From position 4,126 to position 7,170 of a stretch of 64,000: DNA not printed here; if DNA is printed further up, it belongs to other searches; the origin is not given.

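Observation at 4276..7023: Fusion of an E1/ThiF-like CxxC domain with a flavin-dependent tryptophan-halogenase domain (possible peptide/RiPP halogenase)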

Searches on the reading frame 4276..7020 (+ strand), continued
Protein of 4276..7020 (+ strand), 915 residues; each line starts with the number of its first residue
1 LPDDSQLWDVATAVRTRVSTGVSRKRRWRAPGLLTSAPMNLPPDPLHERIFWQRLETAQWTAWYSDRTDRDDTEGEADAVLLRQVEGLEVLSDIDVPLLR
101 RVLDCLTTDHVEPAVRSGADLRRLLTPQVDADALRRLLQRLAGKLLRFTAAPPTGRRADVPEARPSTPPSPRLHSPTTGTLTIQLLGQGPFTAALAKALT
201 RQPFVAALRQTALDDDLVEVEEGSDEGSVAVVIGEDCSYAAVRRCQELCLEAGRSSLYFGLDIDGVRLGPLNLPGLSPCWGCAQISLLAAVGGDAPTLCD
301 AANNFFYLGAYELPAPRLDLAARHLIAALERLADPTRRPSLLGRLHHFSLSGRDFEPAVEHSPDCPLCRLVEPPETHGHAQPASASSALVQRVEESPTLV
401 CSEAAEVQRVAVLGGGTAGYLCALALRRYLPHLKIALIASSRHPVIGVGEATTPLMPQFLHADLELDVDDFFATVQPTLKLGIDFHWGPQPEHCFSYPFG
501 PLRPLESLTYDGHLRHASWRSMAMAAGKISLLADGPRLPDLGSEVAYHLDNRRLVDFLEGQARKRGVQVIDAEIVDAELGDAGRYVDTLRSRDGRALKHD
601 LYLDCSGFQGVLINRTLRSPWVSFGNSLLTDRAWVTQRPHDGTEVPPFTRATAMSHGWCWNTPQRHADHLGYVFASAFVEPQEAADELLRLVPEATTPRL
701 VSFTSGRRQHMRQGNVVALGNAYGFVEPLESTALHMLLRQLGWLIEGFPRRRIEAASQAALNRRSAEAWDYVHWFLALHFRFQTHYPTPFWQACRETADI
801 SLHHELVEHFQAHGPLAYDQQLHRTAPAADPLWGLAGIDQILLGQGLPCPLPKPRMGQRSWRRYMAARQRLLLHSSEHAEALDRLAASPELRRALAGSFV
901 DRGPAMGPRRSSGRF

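Call 94: search_protein_families(library=pfam, proteins=[L023:8397-8750:+], max_evalue=0.001)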
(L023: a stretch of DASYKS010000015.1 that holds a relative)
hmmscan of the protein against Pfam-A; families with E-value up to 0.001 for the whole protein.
L023:8397-8750:+ (118 aa): 0 families
